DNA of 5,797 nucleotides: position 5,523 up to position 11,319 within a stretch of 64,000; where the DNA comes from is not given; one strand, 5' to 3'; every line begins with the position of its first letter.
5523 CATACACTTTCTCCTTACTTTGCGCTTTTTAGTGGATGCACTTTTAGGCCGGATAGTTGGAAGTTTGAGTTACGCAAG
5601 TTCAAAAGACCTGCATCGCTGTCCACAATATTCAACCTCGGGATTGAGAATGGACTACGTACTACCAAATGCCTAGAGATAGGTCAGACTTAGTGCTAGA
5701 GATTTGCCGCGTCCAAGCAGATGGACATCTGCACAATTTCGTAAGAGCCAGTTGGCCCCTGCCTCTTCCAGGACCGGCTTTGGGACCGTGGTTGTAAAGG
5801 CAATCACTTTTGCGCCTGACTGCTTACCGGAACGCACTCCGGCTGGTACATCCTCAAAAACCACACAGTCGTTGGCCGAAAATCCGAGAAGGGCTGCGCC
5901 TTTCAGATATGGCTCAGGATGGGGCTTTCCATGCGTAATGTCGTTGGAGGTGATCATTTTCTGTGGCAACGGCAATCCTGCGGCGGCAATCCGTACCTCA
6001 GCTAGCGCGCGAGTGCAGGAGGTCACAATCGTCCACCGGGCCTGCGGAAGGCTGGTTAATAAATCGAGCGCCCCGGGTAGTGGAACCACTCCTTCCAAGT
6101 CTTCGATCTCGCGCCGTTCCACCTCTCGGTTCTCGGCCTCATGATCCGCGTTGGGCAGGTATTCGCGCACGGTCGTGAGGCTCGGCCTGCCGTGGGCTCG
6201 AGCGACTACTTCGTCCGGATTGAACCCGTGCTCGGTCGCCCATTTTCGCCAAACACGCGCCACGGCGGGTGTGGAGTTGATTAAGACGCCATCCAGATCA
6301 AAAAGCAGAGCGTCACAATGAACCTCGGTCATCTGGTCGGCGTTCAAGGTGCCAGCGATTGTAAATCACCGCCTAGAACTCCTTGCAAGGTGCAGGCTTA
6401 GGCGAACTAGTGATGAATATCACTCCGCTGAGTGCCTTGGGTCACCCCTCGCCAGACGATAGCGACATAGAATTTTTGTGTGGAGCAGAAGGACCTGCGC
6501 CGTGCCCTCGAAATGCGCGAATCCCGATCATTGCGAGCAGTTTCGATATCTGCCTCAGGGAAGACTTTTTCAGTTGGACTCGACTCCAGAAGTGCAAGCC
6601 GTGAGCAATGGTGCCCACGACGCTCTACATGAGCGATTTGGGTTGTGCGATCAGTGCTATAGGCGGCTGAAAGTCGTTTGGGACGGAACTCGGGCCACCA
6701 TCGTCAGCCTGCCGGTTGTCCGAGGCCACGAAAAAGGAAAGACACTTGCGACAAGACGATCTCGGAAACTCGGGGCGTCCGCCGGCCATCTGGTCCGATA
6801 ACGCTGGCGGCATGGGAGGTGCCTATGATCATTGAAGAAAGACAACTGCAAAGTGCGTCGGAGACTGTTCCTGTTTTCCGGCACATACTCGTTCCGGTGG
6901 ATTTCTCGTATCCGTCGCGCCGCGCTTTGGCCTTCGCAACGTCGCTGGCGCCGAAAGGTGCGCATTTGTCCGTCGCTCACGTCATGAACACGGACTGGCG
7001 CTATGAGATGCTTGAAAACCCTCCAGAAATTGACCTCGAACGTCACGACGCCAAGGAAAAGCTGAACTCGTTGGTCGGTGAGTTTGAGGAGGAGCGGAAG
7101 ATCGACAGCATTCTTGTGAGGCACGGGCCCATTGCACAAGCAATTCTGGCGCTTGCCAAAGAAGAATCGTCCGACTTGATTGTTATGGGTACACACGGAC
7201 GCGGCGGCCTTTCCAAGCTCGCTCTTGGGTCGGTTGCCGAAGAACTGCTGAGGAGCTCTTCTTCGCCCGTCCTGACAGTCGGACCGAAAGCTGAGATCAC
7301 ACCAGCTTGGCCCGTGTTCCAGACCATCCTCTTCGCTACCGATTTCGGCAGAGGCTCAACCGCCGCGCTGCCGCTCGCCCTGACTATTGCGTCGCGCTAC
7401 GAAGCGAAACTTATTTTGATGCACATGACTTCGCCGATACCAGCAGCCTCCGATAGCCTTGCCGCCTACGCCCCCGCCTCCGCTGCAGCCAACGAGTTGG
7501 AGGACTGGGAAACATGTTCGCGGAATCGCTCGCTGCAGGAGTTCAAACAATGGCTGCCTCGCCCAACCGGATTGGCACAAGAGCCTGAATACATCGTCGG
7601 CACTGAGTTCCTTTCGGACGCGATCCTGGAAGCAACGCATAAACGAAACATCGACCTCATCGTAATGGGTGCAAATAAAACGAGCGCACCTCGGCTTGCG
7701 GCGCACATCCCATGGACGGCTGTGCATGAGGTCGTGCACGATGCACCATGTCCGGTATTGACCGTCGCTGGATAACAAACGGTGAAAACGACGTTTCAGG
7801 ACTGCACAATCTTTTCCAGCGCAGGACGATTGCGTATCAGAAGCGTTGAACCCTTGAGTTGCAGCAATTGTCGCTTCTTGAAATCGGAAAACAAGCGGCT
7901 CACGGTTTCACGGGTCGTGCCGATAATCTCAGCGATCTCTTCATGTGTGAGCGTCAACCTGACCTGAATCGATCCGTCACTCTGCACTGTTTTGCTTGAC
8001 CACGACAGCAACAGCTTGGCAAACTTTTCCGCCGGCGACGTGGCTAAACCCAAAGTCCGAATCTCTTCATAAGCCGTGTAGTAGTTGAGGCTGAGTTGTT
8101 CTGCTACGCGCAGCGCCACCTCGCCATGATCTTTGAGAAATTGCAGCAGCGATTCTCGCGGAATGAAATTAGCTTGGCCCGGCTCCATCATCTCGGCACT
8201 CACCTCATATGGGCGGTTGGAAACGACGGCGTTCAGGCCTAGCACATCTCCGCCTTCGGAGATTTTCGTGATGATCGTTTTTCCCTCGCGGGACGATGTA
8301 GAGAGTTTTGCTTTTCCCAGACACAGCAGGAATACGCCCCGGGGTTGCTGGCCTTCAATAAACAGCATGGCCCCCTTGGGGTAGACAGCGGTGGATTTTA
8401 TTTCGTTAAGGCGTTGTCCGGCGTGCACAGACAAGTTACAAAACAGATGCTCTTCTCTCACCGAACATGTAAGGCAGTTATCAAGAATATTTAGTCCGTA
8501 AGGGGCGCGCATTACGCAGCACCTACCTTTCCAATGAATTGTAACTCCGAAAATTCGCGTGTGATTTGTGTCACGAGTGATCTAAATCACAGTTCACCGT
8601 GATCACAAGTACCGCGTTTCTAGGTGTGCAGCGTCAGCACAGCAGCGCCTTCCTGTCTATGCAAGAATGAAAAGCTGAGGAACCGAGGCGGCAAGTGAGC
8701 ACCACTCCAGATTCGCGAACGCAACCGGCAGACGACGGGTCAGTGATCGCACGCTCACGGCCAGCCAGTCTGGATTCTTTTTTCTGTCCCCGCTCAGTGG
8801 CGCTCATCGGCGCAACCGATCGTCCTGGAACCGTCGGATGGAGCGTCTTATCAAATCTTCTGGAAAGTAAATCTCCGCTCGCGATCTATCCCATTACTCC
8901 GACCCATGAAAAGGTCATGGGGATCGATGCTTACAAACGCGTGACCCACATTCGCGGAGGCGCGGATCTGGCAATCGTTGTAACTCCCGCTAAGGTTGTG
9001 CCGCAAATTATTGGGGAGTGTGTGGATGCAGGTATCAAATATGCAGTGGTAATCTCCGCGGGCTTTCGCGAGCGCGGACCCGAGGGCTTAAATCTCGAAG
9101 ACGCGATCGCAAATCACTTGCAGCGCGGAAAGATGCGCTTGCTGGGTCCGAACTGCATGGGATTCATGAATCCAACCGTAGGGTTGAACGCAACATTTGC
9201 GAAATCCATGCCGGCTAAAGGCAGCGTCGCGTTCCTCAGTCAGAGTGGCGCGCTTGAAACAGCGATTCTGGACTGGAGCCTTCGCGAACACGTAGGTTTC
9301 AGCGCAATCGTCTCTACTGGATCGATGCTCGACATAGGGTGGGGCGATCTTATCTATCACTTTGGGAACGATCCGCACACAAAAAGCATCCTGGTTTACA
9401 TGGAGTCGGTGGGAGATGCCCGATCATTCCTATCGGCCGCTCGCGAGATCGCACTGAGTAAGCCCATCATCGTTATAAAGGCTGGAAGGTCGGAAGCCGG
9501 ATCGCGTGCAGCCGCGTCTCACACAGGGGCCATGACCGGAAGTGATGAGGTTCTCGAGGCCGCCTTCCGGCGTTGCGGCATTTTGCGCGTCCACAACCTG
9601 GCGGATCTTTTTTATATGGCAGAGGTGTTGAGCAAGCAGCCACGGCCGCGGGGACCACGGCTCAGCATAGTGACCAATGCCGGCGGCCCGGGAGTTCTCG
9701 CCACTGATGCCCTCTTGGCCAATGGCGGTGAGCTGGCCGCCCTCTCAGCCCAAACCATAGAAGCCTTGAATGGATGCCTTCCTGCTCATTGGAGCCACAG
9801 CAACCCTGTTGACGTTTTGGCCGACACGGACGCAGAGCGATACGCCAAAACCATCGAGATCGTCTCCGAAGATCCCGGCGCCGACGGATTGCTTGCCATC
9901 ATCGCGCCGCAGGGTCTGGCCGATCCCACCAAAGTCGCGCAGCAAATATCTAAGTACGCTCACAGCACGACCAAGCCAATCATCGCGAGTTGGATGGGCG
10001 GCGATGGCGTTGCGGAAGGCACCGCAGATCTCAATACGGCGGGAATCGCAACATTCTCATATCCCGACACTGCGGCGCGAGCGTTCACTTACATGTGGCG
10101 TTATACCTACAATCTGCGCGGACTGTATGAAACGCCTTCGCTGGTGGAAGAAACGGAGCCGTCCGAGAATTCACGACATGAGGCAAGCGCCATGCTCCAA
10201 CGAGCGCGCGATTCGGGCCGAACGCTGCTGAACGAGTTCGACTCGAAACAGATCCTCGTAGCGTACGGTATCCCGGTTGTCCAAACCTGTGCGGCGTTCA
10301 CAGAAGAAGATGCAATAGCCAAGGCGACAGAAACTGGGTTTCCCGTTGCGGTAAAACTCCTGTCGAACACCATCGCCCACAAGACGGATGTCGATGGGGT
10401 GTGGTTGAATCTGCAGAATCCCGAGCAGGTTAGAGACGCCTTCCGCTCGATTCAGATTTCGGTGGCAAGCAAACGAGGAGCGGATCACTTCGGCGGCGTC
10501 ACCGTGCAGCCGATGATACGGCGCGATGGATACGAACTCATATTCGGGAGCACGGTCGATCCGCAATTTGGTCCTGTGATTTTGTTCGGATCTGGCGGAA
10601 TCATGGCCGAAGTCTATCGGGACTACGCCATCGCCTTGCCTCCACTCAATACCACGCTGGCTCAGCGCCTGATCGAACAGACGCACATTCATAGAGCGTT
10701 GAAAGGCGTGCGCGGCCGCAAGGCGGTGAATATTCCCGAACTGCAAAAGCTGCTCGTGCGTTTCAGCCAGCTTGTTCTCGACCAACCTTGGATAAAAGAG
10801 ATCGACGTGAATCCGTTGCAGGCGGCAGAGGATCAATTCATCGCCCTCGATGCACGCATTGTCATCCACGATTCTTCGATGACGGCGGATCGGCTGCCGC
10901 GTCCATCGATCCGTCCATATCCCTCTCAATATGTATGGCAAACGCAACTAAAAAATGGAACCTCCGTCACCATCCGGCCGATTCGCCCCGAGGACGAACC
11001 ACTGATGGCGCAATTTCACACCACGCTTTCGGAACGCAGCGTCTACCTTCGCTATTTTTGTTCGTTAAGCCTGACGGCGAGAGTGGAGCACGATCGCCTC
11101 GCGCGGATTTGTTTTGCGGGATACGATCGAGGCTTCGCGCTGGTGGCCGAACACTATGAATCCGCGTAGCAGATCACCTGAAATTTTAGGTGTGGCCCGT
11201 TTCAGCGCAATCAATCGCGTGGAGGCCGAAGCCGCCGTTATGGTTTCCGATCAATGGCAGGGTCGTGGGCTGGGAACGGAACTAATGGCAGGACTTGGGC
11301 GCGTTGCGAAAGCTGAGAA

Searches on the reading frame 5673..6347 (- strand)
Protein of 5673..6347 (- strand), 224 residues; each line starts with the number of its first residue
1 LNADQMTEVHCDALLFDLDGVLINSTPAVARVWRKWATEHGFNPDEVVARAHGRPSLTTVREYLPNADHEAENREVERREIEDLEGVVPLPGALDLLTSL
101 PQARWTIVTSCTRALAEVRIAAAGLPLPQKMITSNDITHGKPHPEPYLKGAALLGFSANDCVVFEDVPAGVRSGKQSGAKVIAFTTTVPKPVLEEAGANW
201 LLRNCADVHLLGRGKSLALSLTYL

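Call 39: search_protein_families(library=pfam, max_evalue=0.001, proteins=[window:5673-6347:-])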
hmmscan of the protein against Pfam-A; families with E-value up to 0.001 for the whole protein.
window:5673-6347:- (224 aa): 2 families
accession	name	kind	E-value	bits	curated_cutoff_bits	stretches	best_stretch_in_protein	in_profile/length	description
PF13419.12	HAD_2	-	7.8e-23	81.9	23.8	1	14-183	1-177/178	Haloacid dehalogenase-like hydrolase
PF00702.32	Hydrolase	-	1.7e-20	74.7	26.4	1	12-178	2-191/191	haloacid dehalogenase-like hydrolase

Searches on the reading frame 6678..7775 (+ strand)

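Call 39: search_protein_families(library=pfam, max_evalue=0.001, proteins=[window:6678-7775:+])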
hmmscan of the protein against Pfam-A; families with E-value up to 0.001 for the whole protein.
window:6678-7775:+ (365 aa): 1 family
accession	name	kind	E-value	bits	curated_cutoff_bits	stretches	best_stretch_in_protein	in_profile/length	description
PF00582.32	Usp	-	7e-45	153.5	24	2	67-201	2-140/141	Universal stress protein family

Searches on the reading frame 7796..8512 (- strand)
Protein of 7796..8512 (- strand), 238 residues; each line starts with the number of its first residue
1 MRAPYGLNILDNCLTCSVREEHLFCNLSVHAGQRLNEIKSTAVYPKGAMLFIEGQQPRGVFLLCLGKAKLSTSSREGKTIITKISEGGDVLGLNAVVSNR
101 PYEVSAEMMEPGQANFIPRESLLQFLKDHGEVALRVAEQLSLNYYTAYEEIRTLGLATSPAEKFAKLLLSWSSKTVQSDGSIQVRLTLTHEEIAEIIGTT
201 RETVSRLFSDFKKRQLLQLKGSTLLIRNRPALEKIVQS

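Call 39: search_protein_families(library=pfam, max_evalue=0.001, proteins=[window:7796-8512:-])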
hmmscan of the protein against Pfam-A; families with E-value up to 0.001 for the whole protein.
window:7796-8512:- (238 aa): 3 families
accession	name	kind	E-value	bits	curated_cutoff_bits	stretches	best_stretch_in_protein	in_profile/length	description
PF13545.12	HTH_Crp_2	-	8.7e-18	64.5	27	1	163-235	2-70/70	Crp-like helix-turn-helix domain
PF00027.35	cNMP_binding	-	2.2e-14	53.6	27.5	1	43-129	3-89/89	Cyclic nucleotide-binding domain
PF00325.26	Crp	-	2.9e-11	43.3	21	1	186-216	1-31/32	Bacterial regulatory proteins, crp family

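Call 60: search_protein_families(library=ncbifam, max_evalue=0.001, proteins=[window:7796-8512:-])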
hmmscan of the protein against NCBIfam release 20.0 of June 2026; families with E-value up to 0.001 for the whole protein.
window:7796-8512:- (238 aa): 10 families
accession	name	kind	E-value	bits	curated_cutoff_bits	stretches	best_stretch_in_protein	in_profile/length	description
NF006901.0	PRK09392.1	equivalog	1.8e-19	70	211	1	17-236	8-221/236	transcriptional activator FtrB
NF008365.0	PRK11161.1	subfamily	8.8e-17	61.2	228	1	12-235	19-242/250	fumarate/nitrate reduction transcriptional regulator Fnr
NF050806.1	TransRegFixKCaul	equivalog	9.3e-14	51.2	300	1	40-236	24-214/215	transcriptional regulator FixK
NF045989.1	TransRegFnrLRhodb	equivalog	3.4e-13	49.4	300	1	10-223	7-221/245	transcriptional regulator FnrL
NF008732.0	PRK11753.1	equivalog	4.7e-11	42.5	266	1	42-226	26-210/214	cAMP-activated global transcriptional regulator CRP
TIGR03697.1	NtcA_cyano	equivalog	1.5e-10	41.2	244.95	1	48-226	2-182/193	global nitrogen regulator NtcA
NF050815.1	TransActFtrBCaul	equivalog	3.4e-10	39.6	300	1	18-233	11-220/251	transcriptional activator FtrB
NF052518.1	TransRegLdrP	equivalog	1.2e-08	35.3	300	1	50-234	10-186/195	transcriptional regulator LdrP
NF010499.0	PRK13918.1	equivalog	2.8e-07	30.3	274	1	37-237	10-202/205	CRP/FNR family transcriptional regulator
NF053664.1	TransRegPtrACyano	equivalog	6.8e-07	28.8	300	1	126-226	89-189/196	Crp/Fnr family transcriptional regulator PtrA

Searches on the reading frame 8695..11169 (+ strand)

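Call 39: search_protein_families(library=pfam, max_evalue=0.001, proteins=[window:8695-11169:+])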
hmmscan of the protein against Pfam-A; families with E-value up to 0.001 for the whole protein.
window:8695-11169:+ (824 aa): 5 families
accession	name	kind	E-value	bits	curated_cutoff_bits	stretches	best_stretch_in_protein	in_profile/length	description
PF13549.11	ATP-grasp_5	-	4.1e-81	272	27.6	1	504-724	2-221/221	ATP-grasp domain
PF13607.11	Succ_CoA_lig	-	1.6e-54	183.8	27.4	1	175-312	1-138/138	Succinyl-CoA ligase like flavodoxin domain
PF13380.12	CoA_binding_2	-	1.2e-19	71.2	22.8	1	33-159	1-115/116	CoA binding domain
PF02629.25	CoA_binding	-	1.2e-10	42.5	22.3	1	33-123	4-97/97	CoA binding domain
PF19045.5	Ligase_CoA_2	-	3.6e-10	40.5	23.7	1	325-458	3-141/162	Ligase-CoA domain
